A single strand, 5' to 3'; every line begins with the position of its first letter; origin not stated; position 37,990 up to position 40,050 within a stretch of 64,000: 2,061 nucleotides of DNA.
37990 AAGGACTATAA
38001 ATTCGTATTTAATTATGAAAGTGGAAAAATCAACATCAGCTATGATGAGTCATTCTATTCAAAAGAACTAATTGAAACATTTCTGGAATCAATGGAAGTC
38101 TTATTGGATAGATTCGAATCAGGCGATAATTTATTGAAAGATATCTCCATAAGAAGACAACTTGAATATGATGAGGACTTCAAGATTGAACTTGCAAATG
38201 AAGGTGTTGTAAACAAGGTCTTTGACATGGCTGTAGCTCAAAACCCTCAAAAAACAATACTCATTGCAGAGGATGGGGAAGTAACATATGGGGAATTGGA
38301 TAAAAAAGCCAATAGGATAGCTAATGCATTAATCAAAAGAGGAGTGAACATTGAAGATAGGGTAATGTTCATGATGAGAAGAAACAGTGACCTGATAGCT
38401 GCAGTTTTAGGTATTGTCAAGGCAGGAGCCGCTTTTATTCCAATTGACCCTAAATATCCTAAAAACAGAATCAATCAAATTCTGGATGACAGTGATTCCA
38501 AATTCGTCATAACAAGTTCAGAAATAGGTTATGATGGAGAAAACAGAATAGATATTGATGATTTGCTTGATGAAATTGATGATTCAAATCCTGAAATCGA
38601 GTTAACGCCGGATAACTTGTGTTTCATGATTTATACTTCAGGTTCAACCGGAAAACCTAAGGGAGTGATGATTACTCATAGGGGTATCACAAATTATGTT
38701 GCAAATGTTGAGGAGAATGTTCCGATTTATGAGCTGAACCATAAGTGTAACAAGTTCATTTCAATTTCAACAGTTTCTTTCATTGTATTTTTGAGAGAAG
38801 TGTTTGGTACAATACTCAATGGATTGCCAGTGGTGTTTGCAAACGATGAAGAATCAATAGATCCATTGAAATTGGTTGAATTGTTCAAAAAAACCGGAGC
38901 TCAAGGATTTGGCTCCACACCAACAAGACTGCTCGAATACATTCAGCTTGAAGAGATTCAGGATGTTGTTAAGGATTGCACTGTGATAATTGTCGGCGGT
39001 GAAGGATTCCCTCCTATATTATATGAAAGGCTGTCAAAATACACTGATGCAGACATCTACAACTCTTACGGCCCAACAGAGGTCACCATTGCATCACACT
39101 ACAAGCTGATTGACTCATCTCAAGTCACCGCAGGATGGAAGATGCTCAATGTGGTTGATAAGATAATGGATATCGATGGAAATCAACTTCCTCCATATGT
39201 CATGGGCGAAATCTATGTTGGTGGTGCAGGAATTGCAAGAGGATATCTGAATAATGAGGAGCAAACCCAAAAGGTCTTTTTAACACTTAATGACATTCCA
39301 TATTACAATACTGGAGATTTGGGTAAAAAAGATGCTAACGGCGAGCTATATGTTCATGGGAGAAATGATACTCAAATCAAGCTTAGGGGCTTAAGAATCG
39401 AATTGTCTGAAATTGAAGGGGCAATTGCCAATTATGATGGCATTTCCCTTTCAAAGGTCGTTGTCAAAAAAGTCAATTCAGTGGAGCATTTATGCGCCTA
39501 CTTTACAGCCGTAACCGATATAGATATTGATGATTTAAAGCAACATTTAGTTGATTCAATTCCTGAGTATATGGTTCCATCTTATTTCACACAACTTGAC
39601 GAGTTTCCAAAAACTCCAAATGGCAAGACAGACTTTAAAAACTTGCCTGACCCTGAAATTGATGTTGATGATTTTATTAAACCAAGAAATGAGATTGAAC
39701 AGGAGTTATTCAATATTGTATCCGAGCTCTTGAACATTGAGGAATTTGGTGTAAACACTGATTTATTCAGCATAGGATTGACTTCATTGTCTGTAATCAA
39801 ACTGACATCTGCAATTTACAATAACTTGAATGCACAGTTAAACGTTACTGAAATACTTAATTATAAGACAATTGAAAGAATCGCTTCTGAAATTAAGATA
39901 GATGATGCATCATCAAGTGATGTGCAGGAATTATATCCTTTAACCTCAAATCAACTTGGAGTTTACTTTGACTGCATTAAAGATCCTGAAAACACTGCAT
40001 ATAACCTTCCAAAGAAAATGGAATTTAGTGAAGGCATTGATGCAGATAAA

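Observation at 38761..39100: A1 domain lacks the alpha-amino-binding Asp, pointing to a non-amino-acid substrate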

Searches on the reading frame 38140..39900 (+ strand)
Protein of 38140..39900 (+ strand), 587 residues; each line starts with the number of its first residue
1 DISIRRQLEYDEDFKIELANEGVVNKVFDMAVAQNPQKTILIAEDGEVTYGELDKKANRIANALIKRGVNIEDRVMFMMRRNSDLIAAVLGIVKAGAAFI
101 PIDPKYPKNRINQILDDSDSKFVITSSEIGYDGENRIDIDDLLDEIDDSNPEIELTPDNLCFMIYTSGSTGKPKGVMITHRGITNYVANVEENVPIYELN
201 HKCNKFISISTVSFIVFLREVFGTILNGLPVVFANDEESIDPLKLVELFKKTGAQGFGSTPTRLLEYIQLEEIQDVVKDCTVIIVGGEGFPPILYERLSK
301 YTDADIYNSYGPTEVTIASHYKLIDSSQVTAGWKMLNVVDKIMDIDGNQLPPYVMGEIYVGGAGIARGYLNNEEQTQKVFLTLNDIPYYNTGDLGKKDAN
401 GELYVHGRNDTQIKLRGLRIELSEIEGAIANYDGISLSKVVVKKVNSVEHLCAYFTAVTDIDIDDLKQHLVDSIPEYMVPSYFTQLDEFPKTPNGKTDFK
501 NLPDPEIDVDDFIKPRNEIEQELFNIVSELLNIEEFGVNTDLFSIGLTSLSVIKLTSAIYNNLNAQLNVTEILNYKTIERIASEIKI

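Call 6: search_solved_structures(query=window:38140-39900:+, show_alignments=3)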
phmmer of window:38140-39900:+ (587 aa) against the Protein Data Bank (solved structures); distinct sequences matched with E-value up to 0.001: 225 (the best 60 are shown).
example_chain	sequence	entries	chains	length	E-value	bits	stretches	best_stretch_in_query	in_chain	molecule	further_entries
6mfz_A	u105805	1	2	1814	2e-158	531.8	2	21-583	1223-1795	Linear gramicidin synthase subunit A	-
9be3_A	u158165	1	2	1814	2e-158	531.8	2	21-583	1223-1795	Linear gramicidin synthase subunit A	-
9meh_A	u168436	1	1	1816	2e-158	531.8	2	21-583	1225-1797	Linear gramicidin synthase subunit A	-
9be4_A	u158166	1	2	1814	7.8e-158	529.8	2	21-583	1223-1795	Linear gramicidin synthase subunit A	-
6mfy_A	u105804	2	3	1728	5.1e-148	497.4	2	21-507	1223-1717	Linear gramicidin synthase subunit A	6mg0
8xjz_C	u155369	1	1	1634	2.4e-98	333.4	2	24-504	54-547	Peptide synthetase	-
4zxh_A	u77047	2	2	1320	6.1e-83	282.6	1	39-584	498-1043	ABBFA_003403 | Tyrocidine synthetase 3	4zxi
9bfd_A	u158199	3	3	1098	1.2e-82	281.6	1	14-586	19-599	Tyrocidine synthase 1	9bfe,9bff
7ly7_A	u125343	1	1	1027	4.2e-82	279.8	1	26-582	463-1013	BmdB, Bacillamide NRPS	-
7ly4_E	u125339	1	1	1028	4.2e-82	279.8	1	26-582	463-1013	BmdB, bacillamide NRPS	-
9bfd_B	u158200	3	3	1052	2.5e-79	270.7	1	24-585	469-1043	Tyrocidine synthase 2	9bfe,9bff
2vsq_A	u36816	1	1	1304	2.3e-78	267.5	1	28-585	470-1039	SURFACTIN SYNTHETASE SUBUNIT 3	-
1amu_A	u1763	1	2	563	1.5e-76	261.5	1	14-531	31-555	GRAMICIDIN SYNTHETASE 1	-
5u89_A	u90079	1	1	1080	5.2e-76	259.7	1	27-580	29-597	Amino acid adenylation domain protein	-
8jbr_A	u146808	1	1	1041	1.2e-75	258.5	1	21-582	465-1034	McyA protein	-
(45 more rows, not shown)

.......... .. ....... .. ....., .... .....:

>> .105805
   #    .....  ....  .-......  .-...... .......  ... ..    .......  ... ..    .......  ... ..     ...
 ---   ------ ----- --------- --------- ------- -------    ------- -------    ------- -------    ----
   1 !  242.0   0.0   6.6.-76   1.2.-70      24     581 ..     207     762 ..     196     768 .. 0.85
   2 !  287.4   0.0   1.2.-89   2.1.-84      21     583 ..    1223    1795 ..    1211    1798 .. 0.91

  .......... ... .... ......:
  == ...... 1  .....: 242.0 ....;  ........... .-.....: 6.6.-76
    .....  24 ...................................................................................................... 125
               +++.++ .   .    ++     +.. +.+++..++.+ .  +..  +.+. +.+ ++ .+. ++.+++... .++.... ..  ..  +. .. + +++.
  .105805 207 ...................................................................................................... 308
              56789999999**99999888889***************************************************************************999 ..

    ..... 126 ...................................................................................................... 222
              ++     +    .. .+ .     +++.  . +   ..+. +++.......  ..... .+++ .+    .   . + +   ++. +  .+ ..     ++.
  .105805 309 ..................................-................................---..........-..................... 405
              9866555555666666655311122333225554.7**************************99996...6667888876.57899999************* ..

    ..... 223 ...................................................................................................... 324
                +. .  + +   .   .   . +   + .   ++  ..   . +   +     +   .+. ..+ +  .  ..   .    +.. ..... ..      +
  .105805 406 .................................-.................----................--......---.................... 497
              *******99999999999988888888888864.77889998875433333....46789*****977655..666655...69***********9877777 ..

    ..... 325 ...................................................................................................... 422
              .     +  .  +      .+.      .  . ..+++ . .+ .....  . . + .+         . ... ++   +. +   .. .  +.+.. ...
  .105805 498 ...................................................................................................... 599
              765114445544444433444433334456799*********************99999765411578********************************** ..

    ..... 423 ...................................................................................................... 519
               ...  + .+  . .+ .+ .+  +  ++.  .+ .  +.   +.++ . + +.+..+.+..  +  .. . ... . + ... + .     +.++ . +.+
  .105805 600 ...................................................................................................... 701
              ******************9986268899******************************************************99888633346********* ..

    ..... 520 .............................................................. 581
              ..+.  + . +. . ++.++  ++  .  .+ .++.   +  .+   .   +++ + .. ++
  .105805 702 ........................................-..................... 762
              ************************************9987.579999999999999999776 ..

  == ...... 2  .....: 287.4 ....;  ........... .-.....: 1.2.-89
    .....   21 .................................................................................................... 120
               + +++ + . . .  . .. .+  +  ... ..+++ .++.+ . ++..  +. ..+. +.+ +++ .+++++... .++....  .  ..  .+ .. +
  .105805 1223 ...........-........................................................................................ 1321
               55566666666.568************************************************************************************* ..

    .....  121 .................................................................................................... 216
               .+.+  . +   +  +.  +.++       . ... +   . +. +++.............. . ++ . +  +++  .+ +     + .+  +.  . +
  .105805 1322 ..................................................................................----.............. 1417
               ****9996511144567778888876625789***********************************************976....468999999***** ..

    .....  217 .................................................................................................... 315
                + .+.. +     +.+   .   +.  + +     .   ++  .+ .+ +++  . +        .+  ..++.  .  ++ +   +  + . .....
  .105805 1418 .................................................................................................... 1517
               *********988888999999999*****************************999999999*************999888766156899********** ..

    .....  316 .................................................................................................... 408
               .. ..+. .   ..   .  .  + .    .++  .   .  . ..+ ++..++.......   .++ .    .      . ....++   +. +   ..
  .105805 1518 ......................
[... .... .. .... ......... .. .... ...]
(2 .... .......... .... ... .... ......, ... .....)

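Call 7: find_homologous_proteins(query=window:38161-39663:+, max_evalue=1e-20)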
Query window:38161-39663:+ (501 aa): 1460 proteins with E <= 1e-20 among 8000 candidates; the best 120 are listed.
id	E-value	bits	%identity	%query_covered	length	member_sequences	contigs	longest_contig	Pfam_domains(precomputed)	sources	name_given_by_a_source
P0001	3.5e-290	981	85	100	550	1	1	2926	PF00501.35,PF13193.13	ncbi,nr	ncbi:MAG: amino acid adenylation domain-containing protein, partial [Methanobrevibacter sp.]|nr:amin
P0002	7.8e-237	805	81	86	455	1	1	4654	PF00501.35,PF13193.13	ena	-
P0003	1.3e-227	775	78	86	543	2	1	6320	PF00550.32,PF00501.35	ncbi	-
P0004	1.9e-199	682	81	74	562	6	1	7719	PF00501.35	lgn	-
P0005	1.1e-194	666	86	69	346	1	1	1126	PF00501.35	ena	-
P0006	1.0e-187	643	73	79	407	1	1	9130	PF00501.35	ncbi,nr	ncbi:MAG: AMP-binding protein [archaeon]|nr:AMP-binding protein [archaeon]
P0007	2.5e-175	602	73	70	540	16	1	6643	PF00501.35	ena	-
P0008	3.7e-172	592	72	74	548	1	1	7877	PF00501.35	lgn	-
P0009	5.1e-162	558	80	61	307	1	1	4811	PF00501.35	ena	-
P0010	1.7e-156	540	73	67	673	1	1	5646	PF00501.35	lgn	-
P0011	3.1e-156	539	89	53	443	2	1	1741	PF00668.26,PF00550.32,PF00501.35,PF13193.13,PF23297.2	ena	-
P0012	1.5e-155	537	85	55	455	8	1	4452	PF00668.26,PF00550.32,PF00501.35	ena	-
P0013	1.8e-141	490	50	86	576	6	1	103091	PF00550.32,PF00501.35,PF13193.13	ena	-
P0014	3.2e-138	480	47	97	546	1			PF00501.35,PF13193.13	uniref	uniref:amino acid adenylation domain-containing protein n=1 Tax=uncultured Methanobrevibacter sp. Ta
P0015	3.0e-134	467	46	97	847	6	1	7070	PF00668.26,PF00501.35,PF13193.13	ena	-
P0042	1.7e-115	405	42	97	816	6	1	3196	PF00668.26,PF00501.35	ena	-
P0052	5.2e-106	374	49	68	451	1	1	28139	PF00501.35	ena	-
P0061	1.5e-98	349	51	66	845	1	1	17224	PF00668.26,PF00550.32,PF00501.35,PF13193.13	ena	-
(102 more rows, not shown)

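Call 15: find_related_loci(query=window:38161-39663:+, collection=genome_contigs, flank=10000)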
Query window:38161-39663:+ (501 aa) in genome_contigs; peptide patterns used: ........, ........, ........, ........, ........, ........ (x = any residue, [..] = any of these).
111 stretches matched a pattern; 61 encode a relative of the query (tblastn E <= 1e-3); 56 distinct loci.
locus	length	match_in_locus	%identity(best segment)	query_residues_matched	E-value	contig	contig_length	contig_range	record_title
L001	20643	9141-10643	95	1-501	0e+0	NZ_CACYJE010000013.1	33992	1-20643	MAG: uncultured Methanobrevibacter sp. isolate RUG11987, whole genome shotgun sequence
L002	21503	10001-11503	91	1-501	0e+0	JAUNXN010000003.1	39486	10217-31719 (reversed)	MAG: Methanobrevibacter sp. isolate S24M_St_30_sub NODE_159_length_39486_cov_9.526464, whole genome shotgun sequence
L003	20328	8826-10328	89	1-501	0e+0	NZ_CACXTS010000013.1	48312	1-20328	MAG: uncultured Methanobrevibacter sp. isolate RUG11588, whole genome shotgun sequence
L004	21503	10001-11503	88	1-501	0e+0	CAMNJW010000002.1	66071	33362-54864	MAG: uncultured Methanobrevibacter sp. isolate SRR873597_bin.84_metaWRAP_v1.3_MAG genome assembly, contig: NODE.632_leng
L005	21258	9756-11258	87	1-501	0e+0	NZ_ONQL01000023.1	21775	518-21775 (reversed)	Uncultured Methanobrevibacter sp. isolate RUG545, whole genome shotgun sequence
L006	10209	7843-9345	86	1-501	0e+0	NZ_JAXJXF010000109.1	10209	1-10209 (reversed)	MAG: Methanobrevibacter sp. isolate DOME_MAG_5775 5775_C0401_k141_90974, whole genome shotgun sequence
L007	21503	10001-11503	86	1-501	0e+0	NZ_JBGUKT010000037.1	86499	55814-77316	MAG: Methanobrevibacter sp. isolate ruminal_MAG_274 ruminal_MAG_274_contig_0040, whole genome shotgun sequence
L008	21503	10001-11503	86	1-501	0e+0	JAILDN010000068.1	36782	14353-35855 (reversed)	MAG: Methanobrevibacter sp. isolate RUI021 k141_7401876_flag=1_multi=29.0000_len=36782, whole genome shotgun sequence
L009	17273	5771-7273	85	1-501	0e+0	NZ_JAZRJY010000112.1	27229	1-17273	MAG: Methanobrevibacter sp. isolate T1900045455_YK20190146.MAGScoT_cleanbin_000001 SGB_7186_k141_2716243, whole genome s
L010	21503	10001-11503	86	1-501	0e+0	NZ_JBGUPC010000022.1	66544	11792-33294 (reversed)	MAG: Methanobrevibacter sp. isolate ruminal_MAG_172 ruminal_MAG_172_contig_0022, whole genome shotgun sequence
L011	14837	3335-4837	87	1-501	0e+0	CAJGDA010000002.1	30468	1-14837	uncultured Methanobrevibacter sp. isolate MAG32 genome assembly, contig: k141_378370_length_30468_cov_55.4188, whole gen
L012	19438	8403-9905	84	1-501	0e+0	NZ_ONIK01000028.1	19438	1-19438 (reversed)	Uncultured Methanobrevibacter sp. isolate RUG338, whole genome shotgun sequence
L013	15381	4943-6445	84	1-501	0e+0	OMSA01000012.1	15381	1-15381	uncultured Methanobrevibacter sp. isolate RUG823 genome assembly, contig: scaffold_2431, whole genome shotgun sequence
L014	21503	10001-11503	85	1-501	0e+0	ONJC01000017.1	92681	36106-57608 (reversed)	uncultured Methanobrevibacter sp. isolate RUG344 genome assembly, contig: scaffold_203, whole genome shotgun sequence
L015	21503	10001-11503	83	1-501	0e+0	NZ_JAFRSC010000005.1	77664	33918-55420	MAG: Methanobrevibacter sp. isolate RGIG2750 Goat_Omasum-5__c96, whole genome shotgun sequence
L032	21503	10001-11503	73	1-501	0e+0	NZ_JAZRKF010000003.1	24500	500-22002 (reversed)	MAG: Methanobrevibacter sp. isolate T1900045450_YK20190141.MAGScoT_cleanbin_000011 SGB_7172_k141_1673634, whole genome s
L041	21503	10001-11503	83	1-501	0e+0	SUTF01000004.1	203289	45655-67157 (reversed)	MAG: Methanobrevibacter millerae isolate SIG13 NODE_12_length_203289_cov_84.239641, whole genome shotgun sequence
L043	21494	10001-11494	58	6-501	0e+0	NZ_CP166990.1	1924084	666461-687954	Methanobrevibacter sp. DSM 116169 chromosome, complete genome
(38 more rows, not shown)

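Call 20: search_protein_families(library=pfam, proteins=[L032:6802-8691:-, L032:8695-9069:-, L032:9066-9383:-, L032:16024-17754:+, L032:18079-18879:+, L043:7321-7968:+, L043:6481-6900:-, L043:4584-6488:-, L043:16061-17815:+, L043:17821-18423:+], max_evalue=0.001)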
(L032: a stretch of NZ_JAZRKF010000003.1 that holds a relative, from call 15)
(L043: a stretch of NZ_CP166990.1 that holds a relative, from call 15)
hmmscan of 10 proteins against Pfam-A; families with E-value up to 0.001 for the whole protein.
L032:6802-8691:- (629 aa): 1 family
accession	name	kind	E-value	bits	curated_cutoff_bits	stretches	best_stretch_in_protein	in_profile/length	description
PF07228.17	SpoIIE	-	1.9e-46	158.9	25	1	440-626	1-191/192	Stage II sporulation protein E (SpoIIE)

L032:8695-9069:- (124 aa): 1 family
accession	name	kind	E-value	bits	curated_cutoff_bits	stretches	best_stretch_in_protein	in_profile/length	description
PF13581.12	HATPase_c_2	-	4.3e-14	53.1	27.4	1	29-122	30-127/127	Histidine kinase-like ATPase domain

L032:9066-9383:- (105 aa): 2 families
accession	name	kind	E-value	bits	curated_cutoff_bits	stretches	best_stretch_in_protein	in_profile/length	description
PF01740.26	STAS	-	4.2e-17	62.3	22.6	1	10-104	3-99/106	STAS domain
PF13466.11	STAS_2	-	8.5e-12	45.5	29.2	1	20-99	1-80/80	STAS domain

L032:16024-17754:+ (576 aa): 1 family
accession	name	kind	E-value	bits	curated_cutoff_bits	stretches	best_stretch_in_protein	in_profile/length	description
PF01554.23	MatE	-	1.6e-26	93.3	24.9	2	19-180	1-161/161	MatE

L032:18079-18879:+ (266 aa): 1 family
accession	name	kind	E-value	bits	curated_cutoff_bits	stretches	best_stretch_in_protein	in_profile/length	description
PF20990.2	DUF2207_C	-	8.3e-16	58.9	33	2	16-147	8-123/247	Predicted membrane protein (DUF2207) C-terminal domain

L043:7321-7968:+ (215 aa): 2 families
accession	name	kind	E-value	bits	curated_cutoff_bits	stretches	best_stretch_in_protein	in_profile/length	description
PF01648.25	ACPS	-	1e-15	58.1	25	1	96-193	2-111/111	4'-phosphopantetheinyl transferase superfamily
PF22624.1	AASDHPPT_N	-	2.5e-10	40.9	27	1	11-91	9-97/100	4'-phosphopantetheinyl transferase, N-terminal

L043:6481-6900:- (139 aa): 1 family
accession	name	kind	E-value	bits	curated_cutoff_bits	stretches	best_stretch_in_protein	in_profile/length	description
PF13581.12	HATPase_c_2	-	1.6e-15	57.7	27.4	1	30-130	24-125/127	Histidine kinase-like ATPase domain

L043:4584-6488:- (634 aa): 1 family
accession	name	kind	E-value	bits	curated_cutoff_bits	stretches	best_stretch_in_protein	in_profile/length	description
PF07228.17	SpoIIE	-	7.7e-49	166.7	25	1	443-633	1-191/192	Stage II sporulation protein E (SpoIIE)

L043:16061-17815:+ (584 aa): 2 families
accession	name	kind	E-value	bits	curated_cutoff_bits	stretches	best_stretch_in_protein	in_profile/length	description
PF01554.23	MatE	-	8.6e-24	84.5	24.9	2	21-181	1-160/161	MatE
PF13581.12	HATPase_c_2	-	9.6e-05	22.8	27.4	1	479-549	12-86/127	Histidine kinase-like ATPase domain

L043:17821-18423:+ (200 aa): 0 families

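Call 30: find_encoding_contigs(protein=P0052, flank=10000, max_places=2)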
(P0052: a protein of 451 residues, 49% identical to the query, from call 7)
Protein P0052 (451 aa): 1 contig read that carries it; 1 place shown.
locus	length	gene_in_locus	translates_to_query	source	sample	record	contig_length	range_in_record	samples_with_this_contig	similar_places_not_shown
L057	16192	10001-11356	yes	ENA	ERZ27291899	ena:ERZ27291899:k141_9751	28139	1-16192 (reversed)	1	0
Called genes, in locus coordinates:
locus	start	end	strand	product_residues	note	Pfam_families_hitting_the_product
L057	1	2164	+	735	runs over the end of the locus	PF23139:OB_YrrC, PF14520:HHH_5 (weak), PF14490:HHH_RecD2, PF01443:Viral_helicase1 (faint), PF13245:AAA_19, PF13604:AAA_30, PF18335:SH3_13, PF13538:UvrD_C_2, +1 more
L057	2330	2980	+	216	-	PF00156:Pribosyltran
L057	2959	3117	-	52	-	-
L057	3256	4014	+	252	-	PF22435:MRM3-like_sub_bind, PF00588:SpoU_methylase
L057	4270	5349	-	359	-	PF02163:Peptidase_M50, PF13180:PDZ_2, PF00595:PDZ (weak), PF17820:PDZ_6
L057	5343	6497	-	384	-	PF02670:DXP_reductoisom, PF08436:DXP_redisom_C, PF13288:DXPR_C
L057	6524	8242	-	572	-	PF00501:AMP-binding, PF13193:AMP-binding_C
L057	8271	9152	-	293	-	PF00198:2-oxoacid_dh (faint)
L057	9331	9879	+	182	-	PF00149:Metallophos (weak), PF12850:Metallophos_2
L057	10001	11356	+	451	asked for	PF00501:AMP-binding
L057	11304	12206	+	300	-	PF00550:PP-binding, PF00668:Condensation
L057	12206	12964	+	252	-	PF01370:Epimerase, PF04321:RmlD_sub_bind (weak), PF16363:GDP_Man_Dehyd (faint), PF07993:NAD_binding_4, PF01554:MatE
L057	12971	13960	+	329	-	PF01554:MatE (weak)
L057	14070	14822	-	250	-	PF01048:PNP_UDP_1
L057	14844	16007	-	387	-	-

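Call 31: find_encoding_contigs(protein=P0042, flank=10000, max_places=2)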
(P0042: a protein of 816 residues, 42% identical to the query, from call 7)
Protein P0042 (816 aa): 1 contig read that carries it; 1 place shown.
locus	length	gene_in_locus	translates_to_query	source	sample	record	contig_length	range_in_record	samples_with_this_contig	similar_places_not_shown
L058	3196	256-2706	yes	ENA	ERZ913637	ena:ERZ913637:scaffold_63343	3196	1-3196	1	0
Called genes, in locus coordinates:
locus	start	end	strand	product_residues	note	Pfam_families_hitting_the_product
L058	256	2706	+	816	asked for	PF00668:Condensation, PF00501:AMP-binding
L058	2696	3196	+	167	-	?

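Call 32: find_encoding_contigs(protein=P0061, flank=10000, max_places=2)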
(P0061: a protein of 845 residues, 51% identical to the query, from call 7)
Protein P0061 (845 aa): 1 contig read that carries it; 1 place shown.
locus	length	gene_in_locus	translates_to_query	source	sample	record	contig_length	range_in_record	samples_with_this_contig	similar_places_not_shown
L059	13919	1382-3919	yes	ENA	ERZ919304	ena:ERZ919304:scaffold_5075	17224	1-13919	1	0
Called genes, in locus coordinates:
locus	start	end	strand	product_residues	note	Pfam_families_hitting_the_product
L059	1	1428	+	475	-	?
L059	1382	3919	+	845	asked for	PF00501:AMP-binding, PF13193:AMP-binding_C (weak), PF00550:PP-binding, PF00668:Condensation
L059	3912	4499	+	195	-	-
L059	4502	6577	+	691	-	-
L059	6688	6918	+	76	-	-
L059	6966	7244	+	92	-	-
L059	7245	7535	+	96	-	-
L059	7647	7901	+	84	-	-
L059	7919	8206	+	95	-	-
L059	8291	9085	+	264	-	PF25309:ELLD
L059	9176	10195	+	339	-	-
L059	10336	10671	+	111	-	-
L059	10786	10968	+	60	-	-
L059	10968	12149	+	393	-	PF25622:Phi29_MCP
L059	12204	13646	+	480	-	-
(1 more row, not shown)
